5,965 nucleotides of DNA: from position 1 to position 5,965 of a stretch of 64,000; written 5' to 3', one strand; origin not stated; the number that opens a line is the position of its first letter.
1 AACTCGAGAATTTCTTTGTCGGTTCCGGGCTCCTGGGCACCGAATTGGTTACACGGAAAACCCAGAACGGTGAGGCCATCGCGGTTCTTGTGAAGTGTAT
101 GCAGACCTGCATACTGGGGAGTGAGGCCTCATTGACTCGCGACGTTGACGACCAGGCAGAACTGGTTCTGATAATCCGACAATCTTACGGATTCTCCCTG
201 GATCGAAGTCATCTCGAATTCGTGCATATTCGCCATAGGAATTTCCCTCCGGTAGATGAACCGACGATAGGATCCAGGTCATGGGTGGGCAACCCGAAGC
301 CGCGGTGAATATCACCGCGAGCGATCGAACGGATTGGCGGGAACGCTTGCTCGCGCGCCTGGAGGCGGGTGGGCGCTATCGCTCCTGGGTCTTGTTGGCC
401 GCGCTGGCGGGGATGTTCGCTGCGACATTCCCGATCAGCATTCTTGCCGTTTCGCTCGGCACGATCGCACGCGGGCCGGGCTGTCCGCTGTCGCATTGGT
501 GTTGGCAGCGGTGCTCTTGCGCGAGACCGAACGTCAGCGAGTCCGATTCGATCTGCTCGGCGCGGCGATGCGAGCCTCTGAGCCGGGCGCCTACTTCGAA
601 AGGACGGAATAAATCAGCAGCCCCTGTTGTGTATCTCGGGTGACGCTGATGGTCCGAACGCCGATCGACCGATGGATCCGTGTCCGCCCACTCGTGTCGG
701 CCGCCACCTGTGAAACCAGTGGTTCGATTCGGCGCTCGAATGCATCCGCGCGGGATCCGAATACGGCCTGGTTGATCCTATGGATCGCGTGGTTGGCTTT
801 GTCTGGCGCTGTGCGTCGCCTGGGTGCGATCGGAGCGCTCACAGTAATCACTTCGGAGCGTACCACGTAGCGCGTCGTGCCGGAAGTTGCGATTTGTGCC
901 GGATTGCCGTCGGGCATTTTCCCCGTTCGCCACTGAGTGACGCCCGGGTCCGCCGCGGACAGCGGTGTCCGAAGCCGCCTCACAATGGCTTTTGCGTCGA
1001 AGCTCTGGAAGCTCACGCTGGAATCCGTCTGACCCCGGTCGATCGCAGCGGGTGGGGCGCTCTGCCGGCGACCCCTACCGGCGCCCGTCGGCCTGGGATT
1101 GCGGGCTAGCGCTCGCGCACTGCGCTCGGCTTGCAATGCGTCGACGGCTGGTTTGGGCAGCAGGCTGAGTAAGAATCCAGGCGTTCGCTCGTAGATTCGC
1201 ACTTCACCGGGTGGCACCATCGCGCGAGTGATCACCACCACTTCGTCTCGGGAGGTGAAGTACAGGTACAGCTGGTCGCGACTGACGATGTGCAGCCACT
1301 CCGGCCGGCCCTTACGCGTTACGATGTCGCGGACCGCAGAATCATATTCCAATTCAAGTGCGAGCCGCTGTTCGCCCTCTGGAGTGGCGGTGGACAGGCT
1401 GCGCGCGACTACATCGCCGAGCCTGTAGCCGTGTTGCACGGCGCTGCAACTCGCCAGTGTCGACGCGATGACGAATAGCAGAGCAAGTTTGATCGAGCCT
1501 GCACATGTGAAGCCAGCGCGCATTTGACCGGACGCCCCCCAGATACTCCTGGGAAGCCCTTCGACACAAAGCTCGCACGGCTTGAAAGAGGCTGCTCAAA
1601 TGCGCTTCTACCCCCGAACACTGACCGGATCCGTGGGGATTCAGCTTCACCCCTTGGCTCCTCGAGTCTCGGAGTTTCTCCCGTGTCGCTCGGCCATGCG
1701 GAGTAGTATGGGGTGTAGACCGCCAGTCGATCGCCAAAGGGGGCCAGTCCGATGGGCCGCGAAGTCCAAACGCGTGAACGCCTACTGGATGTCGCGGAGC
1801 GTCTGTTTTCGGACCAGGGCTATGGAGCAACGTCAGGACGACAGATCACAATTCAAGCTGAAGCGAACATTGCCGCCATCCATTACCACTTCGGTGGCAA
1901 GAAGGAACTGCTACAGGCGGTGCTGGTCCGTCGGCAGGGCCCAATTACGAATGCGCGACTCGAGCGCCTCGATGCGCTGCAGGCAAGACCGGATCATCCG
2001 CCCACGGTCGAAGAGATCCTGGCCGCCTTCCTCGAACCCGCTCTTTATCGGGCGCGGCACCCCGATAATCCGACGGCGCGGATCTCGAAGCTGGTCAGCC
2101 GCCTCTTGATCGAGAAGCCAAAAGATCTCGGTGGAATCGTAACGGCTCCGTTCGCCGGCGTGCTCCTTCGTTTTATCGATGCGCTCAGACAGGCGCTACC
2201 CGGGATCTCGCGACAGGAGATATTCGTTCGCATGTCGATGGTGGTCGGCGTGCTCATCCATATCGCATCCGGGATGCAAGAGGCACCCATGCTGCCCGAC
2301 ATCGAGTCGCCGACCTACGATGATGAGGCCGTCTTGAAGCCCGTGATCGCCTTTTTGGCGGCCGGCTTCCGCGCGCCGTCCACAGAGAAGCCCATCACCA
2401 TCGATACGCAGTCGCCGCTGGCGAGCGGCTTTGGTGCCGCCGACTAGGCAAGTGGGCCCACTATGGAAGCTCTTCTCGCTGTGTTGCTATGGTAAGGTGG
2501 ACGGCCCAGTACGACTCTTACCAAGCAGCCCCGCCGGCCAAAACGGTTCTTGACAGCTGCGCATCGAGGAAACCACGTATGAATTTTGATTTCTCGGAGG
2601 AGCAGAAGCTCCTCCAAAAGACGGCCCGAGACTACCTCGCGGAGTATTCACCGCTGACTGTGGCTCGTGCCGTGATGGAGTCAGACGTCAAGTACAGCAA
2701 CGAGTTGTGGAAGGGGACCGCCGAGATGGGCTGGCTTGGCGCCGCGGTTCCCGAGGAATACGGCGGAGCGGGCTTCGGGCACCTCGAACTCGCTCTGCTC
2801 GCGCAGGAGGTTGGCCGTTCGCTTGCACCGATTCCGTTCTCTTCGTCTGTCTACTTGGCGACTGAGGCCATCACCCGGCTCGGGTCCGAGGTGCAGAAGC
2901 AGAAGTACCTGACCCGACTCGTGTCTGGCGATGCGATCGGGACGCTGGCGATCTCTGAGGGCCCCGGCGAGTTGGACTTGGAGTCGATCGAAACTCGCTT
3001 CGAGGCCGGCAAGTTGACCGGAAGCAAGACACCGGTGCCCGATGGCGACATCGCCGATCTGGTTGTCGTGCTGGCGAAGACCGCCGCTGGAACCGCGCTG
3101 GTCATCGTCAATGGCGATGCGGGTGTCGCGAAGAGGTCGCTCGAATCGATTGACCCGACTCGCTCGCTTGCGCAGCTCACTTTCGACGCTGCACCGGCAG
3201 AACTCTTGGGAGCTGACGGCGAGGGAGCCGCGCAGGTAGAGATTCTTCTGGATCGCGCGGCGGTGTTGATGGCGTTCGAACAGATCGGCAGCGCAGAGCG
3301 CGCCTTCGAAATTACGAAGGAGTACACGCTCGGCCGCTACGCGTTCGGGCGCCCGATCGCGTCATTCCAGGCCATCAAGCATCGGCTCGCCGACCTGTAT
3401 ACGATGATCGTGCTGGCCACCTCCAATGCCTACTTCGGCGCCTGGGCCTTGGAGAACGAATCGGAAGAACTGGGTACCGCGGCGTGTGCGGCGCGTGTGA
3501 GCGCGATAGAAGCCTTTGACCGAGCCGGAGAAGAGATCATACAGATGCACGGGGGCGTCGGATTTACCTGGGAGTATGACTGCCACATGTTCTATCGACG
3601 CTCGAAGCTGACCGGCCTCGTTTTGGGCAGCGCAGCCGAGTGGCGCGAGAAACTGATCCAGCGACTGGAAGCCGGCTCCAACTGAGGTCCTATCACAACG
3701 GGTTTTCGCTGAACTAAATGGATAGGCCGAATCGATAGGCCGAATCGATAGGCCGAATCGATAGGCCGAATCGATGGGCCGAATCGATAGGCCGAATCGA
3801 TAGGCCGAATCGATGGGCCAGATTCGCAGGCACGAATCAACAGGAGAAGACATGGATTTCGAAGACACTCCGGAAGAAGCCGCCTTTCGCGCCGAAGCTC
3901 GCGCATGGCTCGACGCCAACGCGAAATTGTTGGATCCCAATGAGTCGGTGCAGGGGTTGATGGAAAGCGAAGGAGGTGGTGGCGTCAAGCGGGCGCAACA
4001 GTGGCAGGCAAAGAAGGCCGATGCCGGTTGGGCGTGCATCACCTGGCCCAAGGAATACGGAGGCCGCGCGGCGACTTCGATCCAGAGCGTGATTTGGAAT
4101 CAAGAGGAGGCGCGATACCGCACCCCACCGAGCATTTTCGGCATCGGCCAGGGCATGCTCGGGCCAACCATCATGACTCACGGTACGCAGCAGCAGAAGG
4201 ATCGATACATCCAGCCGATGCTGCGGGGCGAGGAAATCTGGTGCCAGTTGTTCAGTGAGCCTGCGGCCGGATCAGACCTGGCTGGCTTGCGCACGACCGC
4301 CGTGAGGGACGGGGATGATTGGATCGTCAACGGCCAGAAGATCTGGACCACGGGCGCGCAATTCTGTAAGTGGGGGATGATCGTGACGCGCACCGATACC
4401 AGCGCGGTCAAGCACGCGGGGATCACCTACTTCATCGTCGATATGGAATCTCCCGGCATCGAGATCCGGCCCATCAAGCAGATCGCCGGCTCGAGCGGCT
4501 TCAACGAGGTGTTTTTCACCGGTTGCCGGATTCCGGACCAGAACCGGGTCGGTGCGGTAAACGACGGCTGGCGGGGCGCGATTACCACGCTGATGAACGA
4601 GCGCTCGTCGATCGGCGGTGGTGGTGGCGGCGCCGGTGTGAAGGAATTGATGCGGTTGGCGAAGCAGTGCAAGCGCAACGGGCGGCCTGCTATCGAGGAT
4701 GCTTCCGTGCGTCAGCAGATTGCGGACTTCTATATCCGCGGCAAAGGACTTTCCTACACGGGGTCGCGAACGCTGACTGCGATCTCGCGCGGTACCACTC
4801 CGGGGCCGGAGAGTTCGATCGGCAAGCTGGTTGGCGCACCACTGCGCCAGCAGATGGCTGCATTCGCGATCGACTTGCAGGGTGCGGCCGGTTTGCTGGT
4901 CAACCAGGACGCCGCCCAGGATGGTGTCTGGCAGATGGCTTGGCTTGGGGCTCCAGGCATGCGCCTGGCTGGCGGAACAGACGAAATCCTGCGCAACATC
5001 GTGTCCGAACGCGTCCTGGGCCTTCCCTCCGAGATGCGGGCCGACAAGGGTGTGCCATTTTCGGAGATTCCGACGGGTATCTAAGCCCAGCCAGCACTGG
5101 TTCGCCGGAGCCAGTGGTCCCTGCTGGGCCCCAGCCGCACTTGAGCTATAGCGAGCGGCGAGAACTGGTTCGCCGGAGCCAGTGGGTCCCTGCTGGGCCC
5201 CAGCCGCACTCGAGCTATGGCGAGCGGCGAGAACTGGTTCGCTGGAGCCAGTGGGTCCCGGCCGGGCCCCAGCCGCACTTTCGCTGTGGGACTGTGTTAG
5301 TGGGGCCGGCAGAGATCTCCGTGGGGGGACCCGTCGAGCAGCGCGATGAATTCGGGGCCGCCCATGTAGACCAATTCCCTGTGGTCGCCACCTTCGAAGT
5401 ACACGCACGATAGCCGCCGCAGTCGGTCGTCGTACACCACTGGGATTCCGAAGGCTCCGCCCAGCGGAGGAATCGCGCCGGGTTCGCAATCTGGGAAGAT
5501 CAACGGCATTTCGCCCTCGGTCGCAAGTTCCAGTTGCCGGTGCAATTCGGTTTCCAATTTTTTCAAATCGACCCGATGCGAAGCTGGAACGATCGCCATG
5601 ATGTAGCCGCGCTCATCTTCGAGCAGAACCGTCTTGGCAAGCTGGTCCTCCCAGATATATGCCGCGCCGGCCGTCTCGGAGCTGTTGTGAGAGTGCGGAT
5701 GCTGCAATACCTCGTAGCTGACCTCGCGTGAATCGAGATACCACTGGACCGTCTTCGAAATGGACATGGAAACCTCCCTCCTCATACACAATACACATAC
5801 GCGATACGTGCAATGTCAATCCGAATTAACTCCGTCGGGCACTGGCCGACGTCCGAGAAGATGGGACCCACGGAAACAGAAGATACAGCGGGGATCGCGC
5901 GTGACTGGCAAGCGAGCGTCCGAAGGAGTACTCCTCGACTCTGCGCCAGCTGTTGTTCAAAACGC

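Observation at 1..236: Hidden selenoprotein: glutathione peroxidase with in-frame UGA and an fdhF-like SECIS hairpin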

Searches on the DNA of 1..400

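Call 8: search_rna_families(source=window, start=1, end=400, threshold=evalue, max_evalue=10, show_alignments=5)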
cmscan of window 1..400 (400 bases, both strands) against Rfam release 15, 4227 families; matches with E-value up to 10: 0.
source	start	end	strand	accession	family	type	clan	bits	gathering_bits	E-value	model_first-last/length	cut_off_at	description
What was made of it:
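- On Rfam RNA families (all of release 15, including any SECIS models): No match at window 1..400, even at E<=10 (call 8).
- No Rfam family matches the hairpin, even at E<=10 (call 8).
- Tried and rejected: Rfam at permissive thresholds on window 1..400 found nothing (call 8).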

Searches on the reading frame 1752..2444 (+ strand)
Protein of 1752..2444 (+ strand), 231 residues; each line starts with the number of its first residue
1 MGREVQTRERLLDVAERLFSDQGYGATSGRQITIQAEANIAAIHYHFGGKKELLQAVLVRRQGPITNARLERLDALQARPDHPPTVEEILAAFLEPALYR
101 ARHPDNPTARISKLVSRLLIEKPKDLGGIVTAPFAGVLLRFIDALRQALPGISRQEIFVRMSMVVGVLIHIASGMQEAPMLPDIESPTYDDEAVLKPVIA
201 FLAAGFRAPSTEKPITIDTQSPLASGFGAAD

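Call 10: find_encoding_contigs(protein=window:1752-2444:+, flank=10000, max_places=6)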
Protein window:1752-2444:+ (231 aa): 3 contigs read that carry it; 2 places shown.
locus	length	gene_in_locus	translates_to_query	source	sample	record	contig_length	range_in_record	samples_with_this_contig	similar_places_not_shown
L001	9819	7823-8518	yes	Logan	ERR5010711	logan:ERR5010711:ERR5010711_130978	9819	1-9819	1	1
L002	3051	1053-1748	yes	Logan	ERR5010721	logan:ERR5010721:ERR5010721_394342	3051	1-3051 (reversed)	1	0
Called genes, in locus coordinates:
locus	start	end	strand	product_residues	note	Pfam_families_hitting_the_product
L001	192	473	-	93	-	-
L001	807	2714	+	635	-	PF01757:Acyl_transf_3, PF19040:SGNH, PF04311:DUF459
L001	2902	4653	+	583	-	-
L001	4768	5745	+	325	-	PF03649:UPF0014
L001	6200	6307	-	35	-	PF00255:GSHPx (weak)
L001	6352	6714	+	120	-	-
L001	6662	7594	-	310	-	-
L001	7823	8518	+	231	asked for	PF00440:TetR_N, PF17939:TetR_C_30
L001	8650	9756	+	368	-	PF02771:Acyl-CoA_dh_N, PF00441:Acyl-CoA_dh_1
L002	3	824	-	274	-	?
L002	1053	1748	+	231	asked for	PF00440:TetR_N, PF17939:TetR_C_30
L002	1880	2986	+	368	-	PF02771:Acyl-CoA_dh_N, PF00441:Acyl-CoA_dh_1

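Call 27: list_cluster_members(proteins=[window:1752-2444:+, window:20238-20924:+, window:16279-16863:+, window:26258-27058:+, window:15236-16189:-, window:129-236:-])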
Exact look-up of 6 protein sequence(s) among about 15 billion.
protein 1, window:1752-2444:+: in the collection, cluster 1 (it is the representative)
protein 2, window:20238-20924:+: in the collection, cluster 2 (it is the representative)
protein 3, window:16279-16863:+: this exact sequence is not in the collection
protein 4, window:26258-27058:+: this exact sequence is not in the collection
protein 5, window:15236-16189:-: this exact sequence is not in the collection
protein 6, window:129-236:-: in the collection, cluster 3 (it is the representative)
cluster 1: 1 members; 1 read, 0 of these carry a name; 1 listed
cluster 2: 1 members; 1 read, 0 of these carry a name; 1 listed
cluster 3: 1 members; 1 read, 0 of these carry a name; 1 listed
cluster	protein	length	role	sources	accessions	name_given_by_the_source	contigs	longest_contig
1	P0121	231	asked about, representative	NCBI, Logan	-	-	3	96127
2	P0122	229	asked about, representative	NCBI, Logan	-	-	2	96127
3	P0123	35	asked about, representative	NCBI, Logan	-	-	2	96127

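Call 29: find_encoding_contigs(protein=P0122, flank=2000, max_places=6)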
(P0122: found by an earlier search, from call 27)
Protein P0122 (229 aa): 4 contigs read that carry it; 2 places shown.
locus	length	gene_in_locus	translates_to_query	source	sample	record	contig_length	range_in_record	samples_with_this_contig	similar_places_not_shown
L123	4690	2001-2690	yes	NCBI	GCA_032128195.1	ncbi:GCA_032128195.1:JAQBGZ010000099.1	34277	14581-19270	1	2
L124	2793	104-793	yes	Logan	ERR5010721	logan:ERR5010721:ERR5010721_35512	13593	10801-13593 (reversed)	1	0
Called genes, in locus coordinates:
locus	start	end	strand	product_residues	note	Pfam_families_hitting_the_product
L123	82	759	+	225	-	-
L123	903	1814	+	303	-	PF02616:SMC_ScpA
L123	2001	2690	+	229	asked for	PF04079:SMC_ScpB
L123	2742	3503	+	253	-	PF01479:S4, PF00849:PseudoU_synth_2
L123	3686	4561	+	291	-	-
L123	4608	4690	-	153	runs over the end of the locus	PF00188:CAP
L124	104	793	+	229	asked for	PF04079:SMC_ScpB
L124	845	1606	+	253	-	PF01479:S4, PF00849:PseudoU_synth_2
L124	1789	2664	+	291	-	-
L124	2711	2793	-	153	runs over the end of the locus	PF00188:CAP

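Call 47: find_encoding_contigs(protein=P0123, flank=10000, max_places=4)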
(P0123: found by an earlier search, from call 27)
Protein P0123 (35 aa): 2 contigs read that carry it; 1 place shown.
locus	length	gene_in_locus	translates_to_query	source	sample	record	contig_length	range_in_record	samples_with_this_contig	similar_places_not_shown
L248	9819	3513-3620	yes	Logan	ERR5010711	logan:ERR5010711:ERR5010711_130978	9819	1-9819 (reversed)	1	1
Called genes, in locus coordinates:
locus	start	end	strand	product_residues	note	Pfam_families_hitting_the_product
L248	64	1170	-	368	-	PF02771:Acyl-CoA_dh_N, PF00441:Acyl-CoA_dh_1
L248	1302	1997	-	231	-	PF00440:TetR_N, PF17939:TetR_C_30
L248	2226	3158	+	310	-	-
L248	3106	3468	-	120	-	-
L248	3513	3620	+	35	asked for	PF00255:GSHPx (weak)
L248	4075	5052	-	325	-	PF03649:UPF0014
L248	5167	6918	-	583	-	-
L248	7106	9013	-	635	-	PF01757:Acyl_transf_3, PF19040:SGNH, PF04311:DUF459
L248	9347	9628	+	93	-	-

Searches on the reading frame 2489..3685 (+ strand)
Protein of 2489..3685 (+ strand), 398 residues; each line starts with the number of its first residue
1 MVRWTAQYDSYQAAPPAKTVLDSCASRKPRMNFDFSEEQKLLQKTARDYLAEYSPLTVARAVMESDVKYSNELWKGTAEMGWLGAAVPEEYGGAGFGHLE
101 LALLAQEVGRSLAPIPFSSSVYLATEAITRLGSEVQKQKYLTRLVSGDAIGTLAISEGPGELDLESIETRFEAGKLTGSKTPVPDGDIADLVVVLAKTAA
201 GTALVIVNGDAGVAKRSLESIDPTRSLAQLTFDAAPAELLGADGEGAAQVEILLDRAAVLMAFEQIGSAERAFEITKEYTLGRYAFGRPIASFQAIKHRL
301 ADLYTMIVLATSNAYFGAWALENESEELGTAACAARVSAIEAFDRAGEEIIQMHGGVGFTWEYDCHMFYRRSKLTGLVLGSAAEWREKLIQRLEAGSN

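Call 21: search_protein_families(library=pfam, proteins=[window:2489-3685:+], max_evalue=0.00001)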
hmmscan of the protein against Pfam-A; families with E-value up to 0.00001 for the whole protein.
window:2489-3685:+ (398 aa): 2 families
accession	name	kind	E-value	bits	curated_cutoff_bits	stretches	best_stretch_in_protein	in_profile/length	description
PF02771.21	Acyl-CoA_dh_N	-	3e-26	92.4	22.9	1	36-148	1-113/113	Acyl-CoA dehydrogenase, N-terminal domain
PF00441.29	Acyl-CoA_dh_1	-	1.2e-23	84.3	22.4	1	244-382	1-138/150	Acyl-CoA dehydrogenase, C-terminal domain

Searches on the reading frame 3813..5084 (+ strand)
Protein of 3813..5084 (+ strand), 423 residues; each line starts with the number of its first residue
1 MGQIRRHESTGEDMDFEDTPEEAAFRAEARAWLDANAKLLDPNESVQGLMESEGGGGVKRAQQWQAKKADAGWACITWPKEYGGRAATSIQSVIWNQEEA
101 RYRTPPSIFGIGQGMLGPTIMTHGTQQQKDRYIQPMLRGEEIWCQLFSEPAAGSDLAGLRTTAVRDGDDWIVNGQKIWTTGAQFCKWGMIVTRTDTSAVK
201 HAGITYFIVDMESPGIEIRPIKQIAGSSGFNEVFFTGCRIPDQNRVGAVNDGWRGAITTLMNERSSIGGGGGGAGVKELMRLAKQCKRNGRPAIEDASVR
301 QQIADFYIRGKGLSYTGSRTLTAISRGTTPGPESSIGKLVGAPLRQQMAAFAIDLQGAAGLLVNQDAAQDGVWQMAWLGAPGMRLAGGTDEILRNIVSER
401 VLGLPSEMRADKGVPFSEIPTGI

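Call 21: search_protein_families(library=pfam, proteins=[window:3813-5084:+], max_evalue=0.00001)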
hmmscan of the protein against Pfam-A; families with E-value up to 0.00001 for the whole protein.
window:3813-5084:+ (423 aa): 3 families
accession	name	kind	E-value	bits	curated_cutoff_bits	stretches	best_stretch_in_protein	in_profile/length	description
PF00441.29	Acyl-CoA_dh_1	-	1.1e-23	84.4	22.4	1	250-402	1-150/150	Acyl-CoA dehydrogenase, C-terminal domain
PF02770.24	Acyl-CoA_dh_M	-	1.7e-21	76.6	33.3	1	144-236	1-95/97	Acyl-CoA dehydrogenase, middle domain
PF02771.21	Acyl-CoA_dh_N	-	3.5e-15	56.8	22.9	1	19-140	1-113/113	Acyl-CoA dehydrogenase, N-terminal domain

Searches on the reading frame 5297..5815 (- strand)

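Call 21: search_protein_families(library=pfam, proteins=[window:5297-5815:-], max_evalue=0.00001)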
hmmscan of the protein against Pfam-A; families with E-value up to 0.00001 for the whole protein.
window:5297-5815:- (172 aa): 1 family
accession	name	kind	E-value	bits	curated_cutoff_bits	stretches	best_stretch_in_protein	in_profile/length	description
PF04073.20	tRNA_edit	-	4.3e-23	82.2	25.5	1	39-156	1-120/123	Aminoacyl-tRNA editing domain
